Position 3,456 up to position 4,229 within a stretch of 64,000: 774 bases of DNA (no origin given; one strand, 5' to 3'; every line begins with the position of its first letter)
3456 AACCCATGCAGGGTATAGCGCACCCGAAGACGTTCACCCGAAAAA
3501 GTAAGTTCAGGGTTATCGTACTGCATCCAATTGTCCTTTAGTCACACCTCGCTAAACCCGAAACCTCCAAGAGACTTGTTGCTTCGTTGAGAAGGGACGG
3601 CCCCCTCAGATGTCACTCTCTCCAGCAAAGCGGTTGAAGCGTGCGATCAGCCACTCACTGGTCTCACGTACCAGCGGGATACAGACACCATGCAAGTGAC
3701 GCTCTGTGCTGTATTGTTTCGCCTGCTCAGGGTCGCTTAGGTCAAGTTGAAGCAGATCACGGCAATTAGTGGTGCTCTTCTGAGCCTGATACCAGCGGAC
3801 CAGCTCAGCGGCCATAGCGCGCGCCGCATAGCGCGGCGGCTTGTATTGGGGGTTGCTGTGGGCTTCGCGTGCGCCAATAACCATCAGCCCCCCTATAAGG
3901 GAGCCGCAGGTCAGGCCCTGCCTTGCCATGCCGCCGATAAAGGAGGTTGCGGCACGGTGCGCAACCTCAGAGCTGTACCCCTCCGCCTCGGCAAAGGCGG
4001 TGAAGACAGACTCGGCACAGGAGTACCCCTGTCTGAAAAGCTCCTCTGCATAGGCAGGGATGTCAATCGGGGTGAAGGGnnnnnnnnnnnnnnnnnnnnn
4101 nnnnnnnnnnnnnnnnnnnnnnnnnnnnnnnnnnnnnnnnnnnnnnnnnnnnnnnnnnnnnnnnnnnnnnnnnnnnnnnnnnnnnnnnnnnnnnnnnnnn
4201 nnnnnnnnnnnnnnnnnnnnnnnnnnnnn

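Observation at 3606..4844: Class-II aldolase fold with all zinc ligands apparently replaced, fused to a C_GCAxxG_C_C domain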

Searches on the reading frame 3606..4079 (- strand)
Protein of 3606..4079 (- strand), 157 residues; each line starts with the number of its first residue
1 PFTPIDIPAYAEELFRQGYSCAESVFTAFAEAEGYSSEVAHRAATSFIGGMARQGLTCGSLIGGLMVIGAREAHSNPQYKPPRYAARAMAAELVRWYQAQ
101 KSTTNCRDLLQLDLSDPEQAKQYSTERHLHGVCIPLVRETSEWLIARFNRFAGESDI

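Call 44: predict_structure(alignment_id=A3)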
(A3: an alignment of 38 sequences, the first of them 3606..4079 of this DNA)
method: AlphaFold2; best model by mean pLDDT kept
length: 157 residues; sequences in the alignment: 38
mean_pLDDT: 91.6   pTM: 0.88
mean pLDDT of the five models: 91.6, 91.3, 89.8, 86.8, 86.5
residues with pLDDT >= 90: 109; 70-90: 46; 50-70: 1; < 50: 1
segments of 3 or more residues with pLDDT < 50: none
pLDDT, mean of each block of 10 residues (from residue 1): 87 95 96 87 87 92 96 92 95 98 96 91 81 96 97 78
secondary structure, 60 per line:
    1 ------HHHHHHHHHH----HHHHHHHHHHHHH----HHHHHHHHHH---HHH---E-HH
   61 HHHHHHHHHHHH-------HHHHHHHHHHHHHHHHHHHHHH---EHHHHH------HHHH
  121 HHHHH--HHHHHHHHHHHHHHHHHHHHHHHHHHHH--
elements in order: H7-16 H21-33 H38-47 H59-72 H80-101 H106-110 H117-125 H128-155

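Call 49: fold_search(model_id=the predicted structure, library=pdb)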
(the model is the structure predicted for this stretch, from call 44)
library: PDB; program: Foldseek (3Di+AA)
matches with E <= 10: 16; with E <= 0.001: 0
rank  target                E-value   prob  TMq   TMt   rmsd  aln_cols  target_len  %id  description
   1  1h21_A                2.6e-01  0.96  0.54  0.38   6.7       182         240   14  A novel iron centre in the split-Soret cytochrome c from Desulfovibrio desulfuricans ATCC 27774 (released 2003-02-20)
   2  8a22_Xa               4.1e+00  0.03  0.19  0.16  15.4       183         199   11  Structure of the mitochondrial ribosome from Polytomella magna (released 2022-11-16)
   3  2gz4_A                4.5e+00  0.03  0.17  0.15  14.1       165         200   15  1.5 A Crystal Structure of a Protein of Unknown Function ATU1052 from Agrobacterium tumefaciens (released 2006-06-20)
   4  6zu5_SN0              4.8e+00  0.07  0.24  0.26  11.9       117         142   15  Structure of the Paranosema locustae ribosome in complex with Lso2 (released 2020-11-04)
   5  2gz4_C                4.8e+00  0.02  0.17  0.15  14.1       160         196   16  1.5 A Crystal Structure of a Protein of Unknown Function ATU1052 from Agrobacterium tumefaciens (released 2006-06-20)
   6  8oj3_P                5.3e+00  0.06  0.23  0.24  11.4       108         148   12  Crystal structure of the Candida albicans 80S ribosome in complex with geneticin G418 (rotated state) (released 2024-10-09)
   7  8gyz_B                5.8e+00  0.03  0.20  0.16  15.7       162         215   12  Crystal structure of transcription factor TGA7 from Arabidopsis (released 2022-11-30)
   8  2gz4_D                6.2e+00  0.02  0.19  0.16  13.9       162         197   15  1.5 A Crystal Structure of a Protein of Unknown Function ATU1052 from Agrobacterium tumefaciens (released 2006-06-20)
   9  2gz4_B                6.5e+00  0.02  0.18  0.16  14.1       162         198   15  1.5 A Crystal Structure of a Protein of Unknown Function ATU1052 from Agrobacterium tumefaciens (released 2006-06-20)
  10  7wz4_R                6.8e+00  0.03  0.16  0.12  13.9        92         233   20  Structure of an orphan GPCR-G protein signaling complex (released 2022-10-26)
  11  6dy8_A                7.2e+00  0.07  0.27  0.34   7.1       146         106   10  Mn(II)-bound structure of the engineered cyt cb562 variant, CH2EY (released 2019-04-24)
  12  7oyc_N2               7.6e+00  0.05  0.25  0.26  11.8       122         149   12  Cryo-EM structure of the Xenopus egg 80S ribosome (released 2022-07-20)
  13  8xiq_A                7.6e+00  0.02  0.19  0.12  15.4       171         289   17  Structure of L796778-SSTR3 G protein complex (released 2024-07-03)
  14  9dei_A                7.9e+00  0.02  0.19  0.10  15.0       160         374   13  Trypanosoma brucei mitochondrial RNA-editing catalytic complex 1, U-deletion (RECC1) (released 2026-01-21)
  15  8zeh_f                7.9e+00  0.01  0.16  0.15  21.9       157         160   12  PSI-FCPI-L in Thalassiosira pseudonana (released 2024-12-25)
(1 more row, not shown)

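Call 51: search_solved_structures(query=A4, max_evalue=10, show_alignments=3)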
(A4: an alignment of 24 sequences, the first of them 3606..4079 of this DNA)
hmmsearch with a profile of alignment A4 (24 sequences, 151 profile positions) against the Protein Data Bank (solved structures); distinct sequences matched with E-value up to 10: 2.
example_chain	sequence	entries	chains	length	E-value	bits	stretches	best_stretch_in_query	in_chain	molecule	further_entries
1h21_A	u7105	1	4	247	0.012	18.7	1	17-76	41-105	SPLIT-SORET CYTOCHROME C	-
9qth_A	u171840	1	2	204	0.12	15.4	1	86-124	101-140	Inquilinus NrnC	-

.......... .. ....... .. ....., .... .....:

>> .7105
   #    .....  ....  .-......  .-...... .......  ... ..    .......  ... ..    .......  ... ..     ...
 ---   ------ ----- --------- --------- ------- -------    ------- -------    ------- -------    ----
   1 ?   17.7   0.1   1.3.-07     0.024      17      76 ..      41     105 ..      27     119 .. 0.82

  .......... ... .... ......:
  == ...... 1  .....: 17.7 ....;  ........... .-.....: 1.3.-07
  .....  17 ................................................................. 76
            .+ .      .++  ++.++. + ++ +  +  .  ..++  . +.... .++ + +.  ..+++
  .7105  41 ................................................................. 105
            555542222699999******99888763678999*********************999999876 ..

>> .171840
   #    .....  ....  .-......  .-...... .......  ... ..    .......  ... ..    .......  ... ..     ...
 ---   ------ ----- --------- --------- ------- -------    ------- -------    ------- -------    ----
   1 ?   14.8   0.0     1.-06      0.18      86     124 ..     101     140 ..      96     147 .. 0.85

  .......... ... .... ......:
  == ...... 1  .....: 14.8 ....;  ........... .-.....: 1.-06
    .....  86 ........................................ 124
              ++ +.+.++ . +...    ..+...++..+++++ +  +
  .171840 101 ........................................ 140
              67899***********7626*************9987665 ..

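Call 73: find_homologous_proteins(query=window:3606-4079:-, max_evalue=1e-8)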
Query window:3606-4079:- (157 aa): 1 proteins with E <= 1e-8 among 102 candidates.
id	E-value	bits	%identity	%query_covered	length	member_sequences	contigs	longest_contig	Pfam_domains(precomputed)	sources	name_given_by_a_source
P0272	1.1e-58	216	65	93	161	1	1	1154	PF09719.16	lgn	-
